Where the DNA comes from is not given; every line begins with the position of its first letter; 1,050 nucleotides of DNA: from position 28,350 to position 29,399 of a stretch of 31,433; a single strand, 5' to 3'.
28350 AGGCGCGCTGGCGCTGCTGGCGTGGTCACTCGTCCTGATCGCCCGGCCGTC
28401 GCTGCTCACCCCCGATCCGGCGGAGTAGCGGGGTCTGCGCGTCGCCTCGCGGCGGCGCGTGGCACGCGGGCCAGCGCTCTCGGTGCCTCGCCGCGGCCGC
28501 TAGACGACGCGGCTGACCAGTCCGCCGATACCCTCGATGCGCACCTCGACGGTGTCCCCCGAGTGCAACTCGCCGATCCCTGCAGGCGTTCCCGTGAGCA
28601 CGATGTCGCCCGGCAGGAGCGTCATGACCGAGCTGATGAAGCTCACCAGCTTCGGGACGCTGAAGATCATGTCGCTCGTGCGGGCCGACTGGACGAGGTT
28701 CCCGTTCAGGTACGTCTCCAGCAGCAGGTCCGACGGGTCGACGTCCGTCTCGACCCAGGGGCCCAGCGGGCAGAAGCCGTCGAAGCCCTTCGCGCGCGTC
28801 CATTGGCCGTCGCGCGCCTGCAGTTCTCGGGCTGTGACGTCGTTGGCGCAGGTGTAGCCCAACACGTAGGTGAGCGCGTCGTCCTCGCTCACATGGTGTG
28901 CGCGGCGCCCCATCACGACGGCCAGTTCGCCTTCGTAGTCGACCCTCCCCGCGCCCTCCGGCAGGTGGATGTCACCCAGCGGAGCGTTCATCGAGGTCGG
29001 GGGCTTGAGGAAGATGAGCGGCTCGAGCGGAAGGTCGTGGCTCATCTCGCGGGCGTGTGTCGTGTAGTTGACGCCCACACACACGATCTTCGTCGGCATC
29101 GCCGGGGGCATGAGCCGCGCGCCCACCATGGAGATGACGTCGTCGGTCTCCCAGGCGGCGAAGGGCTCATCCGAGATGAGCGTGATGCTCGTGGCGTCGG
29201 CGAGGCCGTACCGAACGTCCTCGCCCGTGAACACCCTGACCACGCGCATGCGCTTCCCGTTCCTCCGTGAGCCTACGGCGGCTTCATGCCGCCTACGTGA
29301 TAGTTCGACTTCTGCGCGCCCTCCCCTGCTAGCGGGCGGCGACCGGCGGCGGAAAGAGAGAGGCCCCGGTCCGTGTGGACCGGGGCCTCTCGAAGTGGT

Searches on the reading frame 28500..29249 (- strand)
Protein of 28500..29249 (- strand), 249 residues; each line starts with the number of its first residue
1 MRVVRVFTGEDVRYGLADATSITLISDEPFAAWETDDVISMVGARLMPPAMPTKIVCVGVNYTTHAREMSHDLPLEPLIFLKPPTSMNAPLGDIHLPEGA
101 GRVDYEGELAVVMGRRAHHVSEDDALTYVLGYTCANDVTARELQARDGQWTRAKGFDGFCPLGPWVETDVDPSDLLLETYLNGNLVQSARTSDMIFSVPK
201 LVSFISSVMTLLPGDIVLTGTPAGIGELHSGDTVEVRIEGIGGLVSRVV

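Call 8: find_encoding_contigs(protein=window:28500-29249:-, flank=10000, max_places=6)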
Protein window:28500-29249:- (249 aa): no gene with exactly this product is on record in the collection.

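Call 17: search_protein_families(library=pfam, proteins=[window:28500-29249:-], max_evalue=0.001)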
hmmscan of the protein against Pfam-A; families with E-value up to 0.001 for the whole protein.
window:28500-29249:- (249 aa): 2 families
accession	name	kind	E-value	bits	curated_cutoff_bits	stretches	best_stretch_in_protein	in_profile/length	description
PF01557.24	FAA_hydrolase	-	9.4e-72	241.6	23.9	1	54-249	1-214/214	Fumarylacetoacetate (FAA) hydrolase C-terminal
PF10370.14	Rv2993c-like_N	-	2.9e-06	28.5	21.3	1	1-49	1-50/50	Rv2993c-like, N-terminal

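Call 59: find_related_loci(query=window:28500-29249:-, collection=metagenome_contigs, flank=10000)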
Query window:28500-29249:- (249 aa) in metagenome_contigs; peptide patterns used: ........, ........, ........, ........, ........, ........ (x = any residue, [..] = any of these).
600 stretches matched a pattern (row limit reached: there are more); 306 encode a relative of the query (tblastn E <= 1e-3); the best 80 are kept; 80 distinct loci.
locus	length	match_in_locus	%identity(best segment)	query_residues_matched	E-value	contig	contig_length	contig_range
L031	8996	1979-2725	88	1-249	1e-147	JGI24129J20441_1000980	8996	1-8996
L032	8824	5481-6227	87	1-249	2e-146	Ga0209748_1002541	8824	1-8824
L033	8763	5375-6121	87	1-249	5e-146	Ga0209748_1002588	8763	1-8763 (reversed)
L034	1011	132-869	88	1-246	5e-161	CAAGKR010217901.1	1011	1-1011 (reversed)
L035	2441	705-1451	86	1-249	4e-154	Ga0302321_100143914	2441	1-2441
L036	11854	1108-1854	83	1-249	3e-142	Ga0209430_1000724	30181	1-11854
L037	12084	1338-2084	83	1-249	7e-142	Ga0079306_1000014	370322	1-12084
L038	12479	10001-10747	83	1-249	7e-142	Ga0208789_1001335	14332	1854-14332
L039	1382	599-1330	85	1-244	3e-154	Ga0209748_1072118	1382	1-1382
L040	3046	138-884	82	1-249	1e-147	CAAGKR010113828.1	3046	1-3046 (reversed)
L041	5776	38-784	82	1-249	9e-140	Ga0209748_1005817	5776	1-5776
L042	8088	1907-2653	81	1-249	1e-138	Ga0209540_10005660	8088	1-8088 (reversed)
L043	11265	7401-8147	81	1-249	5e-138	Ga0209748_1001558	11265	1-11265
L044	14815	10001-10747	81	1-249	5e-138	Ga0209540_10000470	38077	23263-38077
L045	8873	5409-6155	81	1-249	9e-138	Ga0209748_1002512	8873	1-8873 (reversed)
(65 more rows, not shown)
